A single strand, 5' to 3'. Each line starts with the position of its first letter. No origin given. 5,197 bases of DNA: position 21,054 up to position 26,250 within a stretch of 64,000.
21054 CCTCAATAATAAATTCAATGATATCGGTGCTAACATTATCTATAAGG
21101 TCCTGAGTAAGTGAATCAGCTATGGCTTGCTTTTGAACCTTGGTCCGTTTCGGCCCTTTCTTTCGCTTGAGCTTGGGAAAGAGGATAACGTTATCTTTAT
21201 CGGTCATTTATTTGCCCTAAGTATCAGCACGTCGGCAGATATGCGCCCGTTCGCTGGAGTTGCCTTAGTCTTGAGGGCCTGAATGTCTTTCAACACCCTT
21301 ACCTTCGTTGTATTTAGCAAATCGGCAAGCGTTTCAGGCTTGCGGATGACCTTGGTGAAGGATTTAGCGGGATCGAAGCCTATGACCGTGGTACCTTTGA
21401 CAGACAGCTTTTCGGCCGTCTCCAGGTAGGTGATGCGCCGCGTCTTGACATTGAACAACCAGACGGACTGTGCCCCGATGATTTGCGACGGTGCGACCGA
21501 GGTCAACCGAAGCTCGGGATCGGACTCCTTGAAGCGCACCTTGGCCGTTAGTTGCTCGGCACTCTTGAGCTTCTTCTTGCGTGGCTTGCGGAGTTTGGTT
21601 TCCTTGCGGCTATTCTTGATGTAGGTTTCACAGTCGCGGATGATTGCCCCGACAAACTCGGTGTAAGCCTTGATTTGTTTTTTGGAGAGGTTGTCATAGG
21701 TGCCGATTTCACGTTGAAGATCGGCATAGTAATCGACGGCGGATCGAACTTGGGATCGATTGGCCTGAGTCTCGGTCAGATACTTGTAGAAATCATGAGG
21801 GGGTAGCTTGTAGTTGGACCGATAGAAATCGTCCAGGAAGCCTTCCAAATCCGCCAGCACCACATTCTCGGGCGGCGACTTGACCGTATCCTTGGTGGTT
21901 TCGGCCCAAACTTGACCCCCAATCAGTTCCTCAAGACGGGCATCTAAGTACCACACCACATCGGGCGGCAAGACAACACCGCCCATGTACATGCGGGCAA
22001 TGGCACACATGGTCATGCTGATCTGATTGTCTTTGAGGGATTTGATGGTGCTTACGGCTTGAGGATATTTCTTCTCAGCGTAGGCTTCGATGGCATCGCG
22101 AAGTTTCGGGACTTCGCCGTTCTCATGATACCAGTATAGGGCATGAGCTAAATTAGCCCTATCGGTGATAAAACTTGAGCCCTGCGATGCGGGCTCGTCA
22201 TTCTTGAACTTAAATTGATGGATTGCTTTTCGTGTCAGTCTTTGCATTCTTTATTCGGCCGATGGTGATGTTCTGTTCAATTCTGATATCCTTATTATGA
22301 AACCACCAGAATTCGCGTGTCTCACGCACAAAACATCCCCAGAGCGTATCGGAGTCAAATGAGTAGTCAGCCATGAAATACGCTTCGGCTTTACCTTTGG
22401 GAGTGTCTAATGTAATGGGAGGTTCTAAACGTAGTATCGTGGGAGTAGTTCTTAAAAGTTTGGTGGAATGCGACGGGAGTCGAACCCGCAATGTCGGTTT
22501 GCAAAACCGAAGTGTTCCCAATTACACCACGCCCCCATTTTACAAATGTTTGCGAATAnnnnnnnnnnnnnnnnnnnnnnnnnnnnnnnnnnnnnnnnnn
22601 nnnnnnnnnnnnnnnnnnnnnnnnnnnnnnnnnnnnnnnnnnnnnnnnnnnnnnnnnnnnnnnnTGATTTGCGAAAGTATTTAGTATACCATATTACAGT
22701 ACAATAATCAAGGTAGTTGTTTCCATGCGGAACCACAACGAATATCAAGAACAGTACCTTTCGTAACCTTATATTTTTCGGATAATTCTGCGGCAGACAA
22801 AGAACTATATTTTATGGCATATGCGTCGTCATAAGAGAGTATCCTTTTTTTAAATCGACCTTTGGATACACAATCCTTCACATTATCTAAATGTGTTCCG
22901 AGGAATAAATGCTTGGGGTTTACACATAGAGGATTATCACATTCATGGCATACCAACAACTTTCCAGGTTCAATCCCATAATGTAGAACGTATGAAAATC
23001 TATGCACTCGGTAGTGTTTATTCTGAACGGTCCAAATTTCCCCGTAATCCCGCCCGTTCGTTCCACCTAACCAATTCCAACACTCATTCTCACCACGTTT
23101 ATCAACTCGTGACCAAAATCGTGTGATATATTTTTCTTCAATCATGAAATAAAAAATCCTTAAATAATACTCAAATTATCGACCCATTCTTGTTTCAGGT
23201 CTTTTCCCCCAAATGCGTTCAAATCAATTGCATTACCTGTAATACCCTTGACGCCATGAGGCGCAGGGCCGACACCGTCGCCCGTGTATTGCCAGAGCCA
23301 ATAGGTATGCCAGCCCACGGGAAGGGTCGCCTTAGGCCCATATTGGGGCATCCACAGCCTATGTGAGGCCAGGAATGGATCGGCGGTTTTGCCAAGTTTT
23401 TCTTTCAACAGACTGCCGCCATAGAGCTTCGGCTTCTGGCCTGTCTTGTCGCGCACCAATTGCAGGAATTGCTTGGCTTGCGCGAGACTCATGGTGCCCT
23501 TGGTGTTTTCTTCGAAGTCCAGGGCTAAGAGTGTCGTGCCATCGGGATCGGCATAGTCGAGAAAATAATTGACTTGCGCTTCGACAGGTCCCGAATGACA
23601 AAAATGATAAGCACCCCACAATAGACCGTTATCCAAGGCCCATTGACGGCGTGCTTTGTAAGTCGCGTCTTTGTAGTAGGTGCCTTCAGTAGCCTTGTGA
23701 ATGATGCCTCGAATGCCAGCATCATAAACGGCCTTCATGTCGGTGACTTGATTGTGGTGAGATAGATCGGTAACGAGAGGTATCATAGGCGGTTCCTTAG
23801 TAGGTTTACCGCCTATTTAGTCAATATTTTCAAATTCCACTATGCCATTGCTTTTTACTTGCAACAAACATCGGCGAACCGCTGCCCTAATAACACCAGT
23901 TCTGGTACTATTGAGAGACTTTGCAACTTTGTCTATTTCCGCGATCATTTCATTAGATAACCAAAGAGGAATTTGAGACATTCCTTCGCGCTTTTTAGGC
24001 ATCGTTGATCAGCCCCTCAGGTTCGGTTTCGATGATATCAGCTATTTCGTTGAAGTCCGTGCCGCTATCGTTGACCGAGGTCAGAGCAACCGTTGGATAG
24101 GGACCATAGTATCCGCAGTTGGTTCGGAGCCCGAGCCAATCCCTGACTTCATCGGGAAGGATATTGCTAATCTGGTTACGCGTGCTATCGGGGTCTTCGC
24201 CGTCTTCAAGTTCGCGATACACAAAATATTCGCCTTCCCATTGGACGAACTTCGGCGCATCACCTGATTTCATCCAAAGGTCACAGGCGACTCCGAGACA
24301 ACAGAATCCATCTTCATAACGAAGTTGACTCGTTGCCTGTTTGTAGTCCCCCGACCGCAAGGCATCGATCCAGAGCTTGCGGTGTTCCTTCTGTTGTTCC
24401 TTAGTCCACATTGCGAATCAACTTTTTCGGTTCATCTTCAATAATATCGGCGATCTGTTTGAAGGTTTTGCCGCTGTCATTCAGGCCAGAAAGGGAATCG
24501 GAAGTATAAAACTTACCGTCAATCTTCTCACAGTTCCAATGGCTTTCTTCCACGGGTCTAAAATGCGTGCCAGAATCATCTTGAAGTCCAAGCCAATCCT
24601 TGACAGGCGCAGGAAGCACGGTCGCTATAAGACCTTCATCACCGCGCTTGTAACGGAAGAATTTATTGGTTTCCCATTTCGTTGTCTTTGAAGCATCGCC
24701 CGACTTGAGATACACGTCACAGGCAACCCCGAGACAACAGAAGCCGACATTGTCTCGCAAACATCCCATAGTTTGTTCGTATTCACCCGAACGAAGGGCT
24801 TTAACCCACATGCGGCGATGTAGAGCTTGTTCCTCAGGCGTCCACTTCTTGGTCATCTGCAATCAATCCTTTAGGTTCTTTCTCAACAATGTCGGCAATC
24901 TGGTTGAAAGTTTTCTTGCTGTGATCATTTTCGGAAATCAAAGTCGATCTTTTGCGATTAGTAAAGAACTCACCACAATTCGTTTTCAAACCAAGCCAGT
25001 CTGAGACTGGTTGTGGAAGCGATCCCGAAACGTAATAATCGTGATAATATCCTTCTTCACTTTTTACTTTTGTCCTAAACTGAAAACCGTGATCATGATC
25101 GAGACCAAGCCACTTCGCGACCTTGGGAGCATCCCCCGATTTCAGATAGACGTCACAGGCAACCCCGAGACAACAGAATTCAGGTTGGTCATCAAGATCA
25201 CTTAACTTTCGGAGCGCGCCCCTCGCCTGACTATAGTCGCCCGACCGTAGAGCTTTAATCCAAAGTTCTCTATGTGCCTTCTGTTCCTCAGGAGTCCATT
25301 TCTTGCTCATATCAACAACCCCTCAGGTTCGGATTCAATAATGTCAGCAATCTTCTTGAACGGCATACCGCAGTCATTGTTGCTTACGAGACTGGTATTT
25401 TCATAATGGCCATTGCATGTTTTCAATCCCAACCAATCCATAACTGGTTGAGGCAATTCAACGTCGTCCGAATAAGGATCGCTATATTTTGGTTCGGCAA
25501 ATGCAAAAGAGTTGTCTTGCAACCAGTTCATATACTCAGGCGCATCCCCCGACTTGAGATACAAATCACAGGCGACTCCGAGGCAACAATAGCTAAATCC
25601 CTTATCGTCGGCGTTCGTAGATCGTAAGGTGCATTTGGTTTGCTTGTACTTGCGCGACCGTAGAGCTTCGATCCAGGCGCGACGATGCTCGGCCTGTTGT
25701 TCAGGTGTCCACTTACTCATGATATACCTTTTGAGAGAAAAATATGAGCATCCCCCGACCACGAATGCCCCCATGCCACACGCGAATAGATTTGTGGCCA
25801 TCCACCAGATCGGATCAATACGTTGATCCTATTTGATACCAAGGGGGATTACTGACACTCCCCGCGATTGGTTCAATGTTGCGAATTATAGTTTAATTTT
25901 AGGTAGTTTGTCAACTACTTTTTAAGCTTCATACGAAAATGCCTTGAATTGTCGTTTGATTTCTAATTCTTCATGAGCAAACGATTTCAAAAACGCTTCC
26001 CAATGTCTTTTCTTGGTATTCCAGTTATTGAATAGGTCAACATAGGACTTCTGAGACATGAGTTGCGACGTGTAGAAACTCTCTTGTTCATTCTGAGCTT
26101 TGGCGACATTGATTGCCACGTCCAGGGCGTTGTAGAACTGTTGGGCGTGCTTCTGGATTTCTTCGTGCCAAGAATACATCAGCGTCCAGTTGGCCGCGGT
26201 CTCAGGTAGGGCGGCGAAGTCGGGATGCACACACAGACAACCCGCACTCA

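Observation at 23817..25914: Consensus-promoter operon of four tandem overlapping paralogs plus an RHH regulator: candidate anti-defence / host-takeover locus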

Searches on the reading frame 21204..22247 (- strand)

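Call 42: search_protein_families(library=phrogs, proteins=[window:21204-22247:-], max_evalue=0.00001)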
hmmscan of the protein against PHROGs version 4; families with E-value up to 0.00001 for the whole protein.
window:21204-22247:- (347 aa): 1 family
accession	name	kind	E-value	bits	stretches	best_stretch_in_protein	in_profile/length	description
phrog_11903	-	unknown function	7.9e-55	187.5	1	24-345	28-382/383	-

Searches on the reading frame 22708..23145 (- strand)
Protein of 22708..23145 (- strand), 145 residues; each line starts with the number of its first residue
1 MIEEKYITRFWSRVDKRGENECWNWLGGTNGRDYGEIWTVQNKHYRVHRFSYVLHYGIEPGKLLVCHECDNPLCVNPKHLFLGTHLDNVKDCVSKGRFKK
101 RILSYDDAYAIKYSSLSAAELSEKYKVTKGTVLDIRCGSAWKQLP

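Call 3: search_protein_families(library=pfam, proteins=[window:22708-23145:-], max_evalue=0.1)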
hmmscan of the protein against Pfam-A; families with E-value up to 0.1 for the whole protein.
window:22708-23145:- (145 aa): 2 families
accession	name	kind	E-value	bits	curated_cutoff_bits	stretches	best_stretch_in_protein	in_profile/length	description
PF13392.12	HNH_3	-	5.9e-09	35.9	24.8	1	45-89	1-45/46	HNH endonuclease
PF05551.17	zf-His_Me_endon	-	0.035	14.7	27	1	64-92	66-94/131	Zinc-binding loop region of homing endonuclease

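Call 4: search_protein_families(library=phrogs, proteins=[window:22708-23145:-], max_evalue=0.01)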
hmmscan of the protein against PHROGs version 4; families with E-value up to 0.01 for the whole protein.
window:22708-23145:- (145 aa): 9 families
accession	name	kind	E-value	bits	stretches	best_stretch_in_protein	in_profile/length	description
phrog_1872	-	DNA, RNA and nucleotide metabolism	9.9e-31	107.9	1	5-104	18-121/166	endonuclease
phrog_59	-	DNA, RNA and nucleotide metabolism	6e-27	96.1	1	20-143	156-274/423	HNH endonuclease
phrog_826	-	DNA, RNA and nucleotide metabolism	9.4e-21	75.6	1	3-91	67-157/281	HNH endonuclease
phrog_3593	-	DNA, RNA and nucleotide metabolism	3.6e-20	73.5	1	8-95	57-143/210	HNH endonuclease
phrog_6254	-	DNA, RNA and nucleotide metabolism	1.2e-19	72.1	1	19-124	11-117/154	HNH endonuclease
phrog_1492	-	DNA, RNA and nucleotide metabolism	5.8e-11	43.2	1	37-99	103-166/414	HNH endonuclease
phrog_4842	-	DNA, RNA and nucleotide metabolism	3.3e-08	34.5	1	8-80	65-135/154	HNH endonuclease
phrog_10495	-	DNA, RNA and nucleotide metabolism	1.8e-06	29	1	47-93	10-56/63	HNH endonuclease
phrog_99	-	DNA, RNA and nucleotide metabolism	0.00048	20.9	1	28-90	143-203/383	HNH endonuclease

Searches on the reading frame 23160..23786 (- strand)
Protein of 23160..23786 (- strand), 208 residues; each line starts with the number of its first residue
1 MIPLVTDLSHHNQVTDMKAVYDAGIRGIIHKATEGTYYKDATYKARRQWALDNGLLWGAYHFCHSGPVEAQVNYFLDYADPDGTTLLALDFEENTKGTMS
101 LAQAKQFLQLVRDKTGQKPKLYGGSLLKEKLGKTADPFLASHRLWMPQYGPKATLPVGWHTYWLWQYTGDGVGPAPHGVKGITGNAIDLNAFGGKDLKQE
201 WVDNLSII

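Call 3: search_protein_families(library=pfam, proteins=[window:23160-23786:-], max_evalue=0.1)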
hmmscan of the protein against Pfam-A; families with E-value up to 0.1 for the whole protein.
window:23160-23786:- (208 aa): 1 family
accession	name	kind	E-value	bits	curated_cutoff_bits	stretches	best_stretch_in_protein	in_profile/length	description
PF01183.26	Glyco_hydro_25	-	8e-30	104.9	27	1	7-172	2-176/180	Glycosyl hydrolases family 25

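Call 4: search_protein_families(library=phrogs, proteins=[window:23160-23786:-], max_evalue=0.01)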
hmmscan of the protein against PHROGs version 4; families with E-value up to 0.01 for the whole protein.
window:23160-23786:- (208 aa): 6 families
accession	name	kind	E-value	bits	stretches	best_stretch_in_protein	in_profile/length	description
phrog_6219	-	lysis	2.8e-32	113.5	1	6-194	5-188/326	endolysin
phrog_291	-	lysis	1.3e-29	104.4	1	6-192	116-305/509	endolysin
phrog_6745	-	lysis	1.1e-18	68.3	1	7-152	8-157/396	endolysin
phrog_3084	-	lysis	9.9e-15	55.5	1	6-194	162-355/468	endolysin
phrog_35916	-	unknown function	1.7e-08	34.9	1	3-114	4-127/488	-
phrog_23704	-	unknown function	0.0065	17.8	0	89-195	22-119/134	-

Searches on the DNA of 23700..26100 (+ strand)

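Call 6: search_dna_similar(query=window:23700-26100:+, collection=phages, mode=distant, max_rows=25)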
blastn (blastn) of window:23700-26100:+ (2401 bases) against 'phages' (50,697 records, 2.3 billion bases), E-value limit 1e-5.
No match.

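Call 34: search_rna_families(source=window, start=25650, end=25950, threshold=evalue, max_evalue=10)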
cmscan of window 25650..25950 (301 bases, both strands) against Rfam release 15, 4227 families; matches with E-value up to 10: 2.
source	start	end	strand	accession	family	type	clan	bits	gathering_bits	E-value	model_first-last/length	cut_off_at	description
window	25697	25727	-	RF01123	sR35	Gene; snRNA; snoRNA; CD-box;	-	12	60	1.4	1-57/57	no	Small nucleolar RNA sR35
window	25690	25808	-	RF02246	Six3os1_1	Gene; lncRNA;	-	9.9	50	6.9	1-87/87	no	Six3os1 conserved region 1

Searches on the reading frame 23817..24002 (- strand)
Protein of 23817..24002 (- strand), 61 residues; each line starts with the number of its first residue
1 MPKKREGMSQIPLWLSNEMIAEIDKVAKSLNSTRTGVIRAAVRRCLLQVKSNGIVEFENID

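Call 3: search_protein_families(library=pfam, proteins=[window:23817-24002:-], max_evalue=0.1)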
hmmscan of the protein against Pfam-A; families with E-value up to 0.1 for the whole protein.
window:23817-24002:- (61 aa): 1 family
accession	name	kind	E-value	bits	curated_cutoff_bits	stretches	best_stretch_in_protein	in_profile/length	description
PF01402.27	RHH_1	-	0.0018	18.6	20.5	1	15-44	6-35/39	Ribbon-helix-helix protein, copG family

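Call 4: search_protein_families(library=phrogs, proteins=[window:23817-24002:-], max_evalue=0.01)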
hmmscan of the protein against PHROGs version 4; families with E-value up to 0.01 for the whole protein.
window:23817-24002:- (61 aa): 3 families
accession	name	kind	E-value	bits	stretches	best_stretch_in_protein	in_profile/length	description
phrog_7325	-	transcription regulation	0.00021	22.4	1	6-49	54-97/151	CopG-like transcriptional repressor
phrog_3887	-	transcription regulation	0.0024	18.6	1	5-44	15-54/61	transcriptional regulator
phrog_26359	-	unknown function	0.0032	18.4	1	8-51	55-98/189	-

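Call 28: search_protein_families(library=padloc, proteins=[window:23817-24002:-], max_evalue=1)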
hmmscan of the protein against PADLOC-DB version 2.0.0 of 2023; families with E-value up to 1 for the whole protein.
window:23817-24002:- (61 aa): 0 families

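Call 57: find_homologous_proteins(query=window:23817-24002:-, max_evalue=0.01)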
Query window:23817-24002:- (61 aa): 1 proteins with E <= 0.01 among 1 candidates.
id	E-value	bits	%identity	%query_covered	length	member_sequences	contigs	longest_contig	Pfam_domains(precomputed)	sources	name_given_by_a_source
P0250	2.7e-31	123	100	100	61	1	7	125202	-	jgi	jgi:metal-responsive CopG/Arc/MetJ family transcriptional regulator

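Call 59: search_solved_structures(query=window:23817-24002:-, max_evalue=10, show_alignments=2)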
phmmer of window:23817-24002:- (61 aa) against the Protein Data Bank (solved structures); distinct sequences matched with E-value up to 10: 1.
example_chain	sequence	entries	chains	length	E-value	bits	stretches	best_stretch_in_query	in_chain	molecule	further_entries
2k5j_A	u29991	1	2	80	0.29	15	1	8-48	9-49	uncharacterized protein yiiF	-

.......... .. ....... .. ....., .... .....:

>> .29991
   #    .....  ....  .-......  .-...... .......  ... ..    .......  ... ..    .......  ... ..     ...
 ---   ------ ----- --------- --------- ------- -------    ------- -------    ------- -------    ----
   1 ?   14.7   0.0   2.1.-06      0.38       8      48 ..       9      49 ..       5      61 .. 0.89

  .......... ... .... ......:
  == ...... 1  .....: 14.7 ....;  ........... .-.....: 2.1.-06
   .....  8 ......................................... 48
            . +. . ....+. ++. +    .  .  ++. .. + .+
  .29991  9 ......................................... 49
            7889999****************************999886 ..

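Call 72: predict_structure(protein=window:23817-24002:-)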
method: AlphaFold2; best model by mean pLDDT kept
length: 61 residues; sequences in the alignment: 1
mean_pLDDT: 73.1   pTM: 0.52
mean pLDDT of the five models: 73.1, 70.5, 65.7, 60.2, 58.6
residues with pLDDT >= 90: 0; 70-90: 38; 50-70: 18; < 50: 5
segments of 3 or more residues with pLDDT < 50: 59-61
pLDDT, mean of each block of 10 residues (from residue 1): 58 77 86 78 82 60 38
secondary structure, 60 per line:
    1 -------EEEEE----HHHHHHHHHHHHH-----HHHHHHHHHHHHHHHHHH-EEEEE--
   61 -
elements in order: E8-12 H17-29 H35-52 E54-58

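Call 79: search_protein_families(library=ncbifam, proteins=[window:23817-24002:-], max_evalue=1)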
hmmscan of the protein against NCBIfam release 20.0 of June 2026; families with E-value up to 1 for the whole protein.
window:23817-24002:- (61 aa): 5 families
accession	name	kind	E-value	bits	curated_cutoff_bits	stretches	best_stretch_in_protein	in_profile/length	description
NF053762.1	aCcr1_fam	equivalog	9.2e-05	22.3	60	1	17-45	9-37/38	aCcr1 family cell cycle regulator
NF047399.1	BrnA_antitoxin_add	equivalog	0.0021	18.2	60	1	6-43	30-67/70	type II toxin-antitoxin system BrnA family antitoxin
TIGR02431.1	pcaR_pcaU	subfamily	0.003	16.9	284.75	1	32-58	31-57/248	beta-ketoadipate pathway transcriptional regulators, PcaR/PcaU/PobR family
NF008671.0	PRK11675.1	equivalog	0.018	15.5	62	1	4-49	46-91/95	LexA regulated protein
NF041551.1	YlcI_YnfO_N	subfamily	0.079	13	30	1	16-44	10-37/42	YlcI/YnfO family protein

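Call 108: search_dna_similar(query=window:23817-24002:-, collection=phages, mode=protein, max_evalue=1, max_rows=15)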
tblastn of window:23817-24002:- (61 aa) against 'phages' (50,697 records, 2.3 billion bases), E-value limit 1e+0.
No match.
